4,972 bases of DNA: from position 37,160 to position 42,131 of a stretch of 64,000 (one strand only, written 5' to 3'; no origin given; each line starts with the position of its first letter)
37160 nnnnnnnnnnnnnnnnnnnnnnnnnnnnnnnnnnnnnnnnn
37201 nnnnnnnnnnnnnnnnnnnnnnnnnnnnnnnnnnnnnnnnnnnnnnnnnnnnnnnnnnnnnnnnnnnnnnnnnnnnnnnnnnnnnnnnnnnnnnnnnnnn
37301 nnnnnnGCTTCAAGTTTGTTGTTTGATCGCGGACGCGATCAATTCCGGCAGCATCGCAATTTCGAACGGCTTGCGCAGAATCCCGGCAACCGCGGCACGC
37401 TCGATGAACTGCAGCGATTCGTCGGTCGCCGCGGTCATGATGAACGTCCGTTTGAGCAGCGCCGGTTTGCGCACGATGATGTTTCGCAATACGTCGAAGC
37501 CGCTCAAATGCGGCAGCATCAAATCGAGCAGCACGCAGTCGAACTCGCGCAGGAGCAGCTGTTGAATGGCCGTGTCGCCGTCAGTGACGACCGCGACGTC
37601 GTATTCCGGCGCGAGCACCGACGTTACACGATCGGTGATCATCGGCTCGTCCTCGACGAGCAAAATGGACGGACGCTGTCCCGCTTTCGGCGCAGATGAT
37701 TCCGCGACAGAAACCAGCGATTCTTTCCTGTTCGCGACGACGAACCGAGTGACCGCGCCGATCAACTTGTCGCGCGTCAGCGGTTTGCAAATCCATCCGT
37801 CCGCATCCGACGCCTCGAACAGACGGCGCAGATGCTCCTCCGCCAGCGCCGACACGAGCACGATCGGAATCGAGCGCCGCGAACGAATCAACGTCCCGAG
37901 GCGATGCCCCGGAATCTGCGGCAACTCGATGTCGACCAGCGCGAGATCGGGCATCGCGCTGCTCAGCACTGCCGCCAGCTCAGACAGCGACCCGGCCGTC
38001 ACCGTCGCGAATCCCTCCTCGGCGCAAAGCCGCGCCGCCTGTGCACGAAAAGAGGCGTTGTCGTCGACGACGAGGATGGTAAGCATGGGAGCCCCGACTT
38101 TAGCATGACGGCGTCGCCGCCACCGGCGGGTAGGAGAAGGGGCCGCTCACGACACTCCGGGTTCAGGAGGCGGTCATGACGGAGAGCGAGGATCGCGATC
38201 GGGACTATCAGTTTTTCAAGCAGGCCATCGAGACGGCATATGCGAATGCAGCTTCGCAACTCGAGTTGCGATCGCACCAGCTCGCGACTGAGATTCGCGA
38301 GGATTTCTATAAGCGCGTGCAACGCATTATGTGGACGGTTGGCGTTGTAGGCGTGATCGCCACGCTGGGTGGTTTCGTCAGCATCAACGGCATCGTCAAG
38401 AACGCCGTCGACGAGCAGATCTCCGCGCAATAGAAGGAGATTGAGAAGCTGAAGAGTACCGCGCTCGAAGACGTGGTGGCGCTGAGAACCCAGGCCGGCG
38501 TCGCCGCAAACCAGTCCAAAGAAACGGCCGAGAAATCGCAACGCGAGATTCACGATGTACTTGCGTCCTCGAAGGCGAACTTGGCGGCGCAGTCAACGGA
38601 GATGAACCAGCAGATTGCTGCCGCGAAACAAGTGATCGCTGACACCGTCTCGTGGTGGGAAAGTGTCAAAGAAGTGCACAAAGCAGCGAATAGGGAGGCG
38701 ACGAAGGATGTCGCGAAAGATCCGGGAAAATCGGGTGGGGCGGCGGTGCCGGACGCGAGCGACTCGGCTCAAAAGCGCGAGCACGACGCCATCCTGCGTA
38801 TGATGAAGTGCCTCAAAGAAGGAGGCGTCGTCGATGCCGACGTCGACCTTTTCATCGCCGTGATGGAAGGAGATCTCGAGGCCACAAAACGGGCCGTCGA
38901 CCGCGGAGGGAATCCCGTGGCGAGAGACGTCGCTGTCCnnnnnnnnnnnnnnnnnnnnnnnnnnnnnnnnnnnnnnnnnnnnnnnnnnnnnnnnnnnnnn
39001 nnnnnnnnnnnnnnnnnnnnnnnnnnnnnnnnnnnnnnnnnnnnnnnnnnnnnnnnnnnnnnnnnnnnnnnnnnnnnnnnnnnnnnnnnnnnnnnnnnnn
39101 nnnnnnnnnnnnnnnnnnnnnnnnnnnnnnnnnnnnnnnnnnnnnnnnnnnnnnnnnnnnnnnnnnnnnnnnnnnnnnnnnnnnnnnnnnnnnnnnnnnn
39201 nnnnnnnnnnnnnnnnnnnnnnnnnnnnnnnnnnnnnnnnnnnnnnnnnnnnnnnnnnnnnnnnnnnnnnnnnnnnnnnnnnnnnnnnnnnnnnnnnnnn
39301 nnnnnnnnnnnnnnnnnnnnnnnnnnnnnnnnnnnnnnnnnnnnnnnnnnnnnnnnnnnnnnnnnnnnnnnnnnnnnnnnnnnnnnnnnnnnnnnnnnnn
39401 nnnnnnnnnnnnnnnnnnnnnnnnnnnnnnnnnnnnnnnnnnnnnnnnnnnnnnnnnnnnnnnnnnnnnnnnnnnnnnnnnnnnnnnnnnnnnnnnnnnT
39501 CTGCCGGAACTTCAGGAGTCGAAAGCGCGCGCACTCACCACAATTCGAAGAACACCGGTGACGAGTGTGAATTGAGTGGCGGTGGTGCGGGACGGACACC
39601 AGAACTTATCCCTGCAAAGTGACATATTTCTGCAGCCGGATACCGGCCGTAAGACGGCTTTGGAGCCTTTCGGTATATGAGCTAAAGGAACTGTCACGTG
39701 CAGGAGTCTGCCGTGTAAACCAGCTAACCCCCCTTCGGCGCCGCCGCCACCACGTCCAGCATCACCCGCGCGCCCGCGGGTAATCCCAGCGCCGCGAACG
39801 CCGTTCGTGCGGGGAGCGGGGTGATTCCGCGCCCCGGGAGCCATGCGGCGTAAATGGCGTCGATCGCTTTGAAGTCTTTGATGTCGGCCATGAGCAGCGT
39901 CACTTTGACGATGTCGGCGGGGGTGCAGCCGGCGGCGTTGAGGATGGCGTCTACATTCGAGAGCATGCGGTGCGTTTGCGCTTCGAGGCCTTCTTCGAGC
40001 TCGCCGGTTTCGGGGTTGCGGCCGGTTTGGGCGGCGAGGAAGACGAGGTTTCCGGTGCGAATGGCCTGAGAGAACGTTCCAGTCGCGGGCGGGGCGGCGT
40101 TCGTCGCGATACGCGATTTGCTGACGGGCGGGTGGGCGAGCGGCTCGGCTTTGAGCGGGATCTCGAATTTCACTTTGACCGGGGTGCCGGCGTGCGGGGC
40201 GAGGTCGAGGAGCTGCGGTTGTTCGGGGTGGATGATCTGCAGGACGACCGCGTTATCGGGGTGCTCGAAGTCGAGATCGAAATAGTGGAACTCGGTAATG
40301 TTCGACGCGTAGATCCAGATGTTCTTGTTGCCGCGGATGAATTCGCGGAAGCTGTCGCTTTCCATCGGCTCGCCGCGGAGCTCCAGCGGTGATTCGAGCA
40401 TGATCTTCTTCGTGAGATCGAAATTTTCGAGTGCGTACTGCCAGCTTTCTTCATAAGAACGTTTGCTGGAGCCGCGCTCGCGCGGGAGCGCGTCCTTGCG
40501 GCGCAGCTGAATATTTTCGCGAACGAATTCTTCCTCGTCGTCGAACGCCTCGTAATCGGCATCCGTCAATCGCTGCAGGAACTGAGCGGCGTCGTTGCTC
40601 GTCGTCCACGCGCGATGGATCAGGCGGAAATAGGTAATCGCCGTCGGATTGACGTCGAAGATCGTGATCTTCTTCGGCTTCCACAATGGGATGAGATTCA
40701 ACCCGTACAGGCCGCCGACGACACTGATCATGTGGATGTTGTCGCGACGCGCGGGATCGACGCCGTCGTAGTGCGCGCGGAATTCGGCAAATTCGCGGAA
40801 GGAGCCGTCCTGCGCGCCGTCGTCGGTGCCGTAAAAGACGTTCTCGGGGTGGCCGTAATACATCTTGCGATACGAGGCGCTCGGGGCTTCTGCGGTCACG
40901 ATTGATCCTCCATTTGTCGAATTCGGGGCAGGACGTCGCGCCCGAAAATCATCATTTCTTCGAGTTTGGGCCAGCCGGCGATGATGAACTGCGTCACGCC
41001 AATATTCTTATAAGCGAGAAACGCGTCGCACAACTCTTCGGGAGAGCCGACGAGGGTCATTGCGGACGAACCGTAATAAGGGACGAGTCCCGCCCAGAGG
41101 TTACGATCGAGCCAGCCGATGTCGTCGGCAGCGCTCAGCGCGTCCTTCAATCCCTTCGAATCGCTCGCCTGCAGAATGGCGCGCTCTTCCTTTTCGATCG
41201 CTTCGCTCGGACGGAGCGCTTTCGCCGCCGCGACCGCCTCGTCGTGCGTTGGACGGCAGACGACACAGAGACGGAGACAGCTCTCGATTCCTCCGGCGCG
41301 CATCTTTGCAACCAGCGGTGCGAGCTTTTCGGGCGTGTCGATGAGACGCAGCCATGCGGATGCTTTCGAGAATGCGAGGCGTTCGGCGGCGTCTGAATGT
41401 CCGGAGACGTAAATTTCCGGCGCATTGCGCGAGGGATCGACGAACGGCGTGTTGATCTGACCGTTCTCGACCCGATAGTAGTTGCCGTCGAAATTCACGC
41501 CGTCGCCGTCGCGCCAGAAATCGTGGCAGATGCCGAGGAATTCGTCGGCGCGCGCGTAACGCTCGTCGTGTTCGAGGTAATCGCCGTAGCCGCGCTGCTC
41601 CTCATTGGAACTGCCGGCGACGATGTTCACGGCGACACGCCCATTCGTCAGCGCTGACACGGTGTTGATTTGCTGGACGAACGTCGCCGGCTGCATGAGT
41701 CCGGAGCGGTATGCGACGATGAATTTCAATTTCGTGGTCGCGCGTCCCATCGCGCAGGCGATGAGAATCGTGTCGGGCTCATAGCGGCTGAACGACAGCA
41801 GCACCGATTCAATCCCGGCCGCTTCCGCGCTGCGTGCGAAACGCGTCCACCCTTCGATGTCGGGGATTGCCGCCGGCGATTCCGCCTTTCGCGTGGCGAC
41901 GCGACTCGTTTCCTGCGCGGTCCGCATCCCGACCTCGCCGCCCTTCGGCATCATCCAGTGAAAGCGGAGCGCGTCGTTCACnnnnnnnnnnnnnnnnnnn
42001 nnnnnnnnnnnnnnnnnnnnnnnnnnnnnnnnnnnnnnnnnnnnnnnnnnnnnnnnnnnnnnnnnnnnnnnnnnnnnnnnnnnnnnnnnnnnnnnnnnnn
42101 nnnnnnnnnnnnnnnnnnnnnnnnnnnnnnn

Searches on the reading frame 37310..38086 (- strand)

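Call 21: search_protein_families(library=pfam, proteins=[window:37310-38086:-], max_evalue=0.001)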
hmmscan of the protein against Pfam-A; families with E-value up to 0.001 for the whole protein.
window:37310-38086:- (258 aa): 1 family
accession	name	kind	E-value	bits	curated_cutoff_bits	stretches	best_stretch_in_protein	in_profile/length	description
PF00072.30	Response_reg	-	2e-35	121.8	30.2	2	4-112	1-110/111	Response regulator receiver domain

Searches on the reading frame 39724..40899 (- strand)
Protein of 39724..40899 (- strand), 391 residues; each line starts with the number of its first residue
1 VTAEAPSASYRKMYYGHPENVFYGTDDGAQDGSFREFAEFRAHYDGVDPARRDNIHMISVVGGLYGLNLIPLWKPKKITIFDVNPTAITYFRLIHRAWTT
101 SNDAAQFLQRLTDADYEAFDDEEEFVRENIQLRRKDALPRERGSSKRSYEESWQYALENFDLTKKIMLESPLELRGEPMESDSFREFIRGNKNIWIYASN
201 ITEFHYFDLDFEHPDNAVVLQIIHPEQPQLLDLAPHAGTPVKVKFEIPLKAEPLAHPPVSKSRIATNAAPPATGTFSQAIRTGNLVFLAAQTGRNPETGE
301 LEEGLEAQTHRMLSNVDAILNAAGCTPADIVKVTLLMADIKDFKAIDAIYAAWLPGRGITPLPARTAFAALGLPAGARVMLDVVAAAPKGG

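Call 21: search_protein_families(library=pfam, proteins=[window:39724-40899:-], max_evalue=0.001)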
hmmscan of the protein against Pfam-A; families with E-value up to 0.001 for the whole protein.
window:39724-40899:- (391 aa): 1 family
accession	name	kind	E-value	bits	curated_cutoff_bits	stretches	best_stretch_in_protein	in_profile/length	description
PF01042.26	Ribonuc_L-PSP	-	7.6e-27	94.2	27.3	1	267-386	2-120/121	Endoribonuclease L-PSP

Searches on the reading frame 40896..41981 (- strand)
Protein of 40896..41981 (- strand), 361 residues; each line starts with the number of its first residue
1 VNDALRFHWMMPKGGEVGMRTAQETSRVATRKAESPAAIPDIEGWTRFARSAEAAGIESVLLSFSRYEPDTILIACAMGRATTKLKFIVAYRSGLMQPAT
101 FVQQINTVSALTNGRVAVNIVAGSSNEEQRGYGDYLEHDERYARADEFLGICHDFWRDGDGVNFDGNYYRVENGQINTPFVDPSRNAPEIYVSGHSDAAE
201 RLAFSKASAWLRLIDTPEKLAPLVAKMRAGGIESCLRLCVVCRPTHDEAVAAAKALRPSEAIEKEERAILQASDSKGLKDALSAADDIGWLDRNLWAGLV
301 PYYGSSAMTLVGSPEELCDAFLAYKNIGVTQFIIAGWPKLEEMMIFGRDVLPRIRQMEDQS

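Call 21: search_protein_families(library=pfam, proteins=[window:40896-41981:-], max_evalue=0.001)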
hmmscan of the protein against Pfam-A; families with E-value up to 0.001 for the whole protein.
window:40896-41981:- (361 aa): 1 family
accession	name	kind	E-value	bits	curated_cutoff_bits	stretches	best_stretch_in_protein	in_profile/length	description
PF00296.26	Bac_luciferase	-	2e-42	146.1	27.9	1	31-331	19-314/314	Luciferase-like monooxygenase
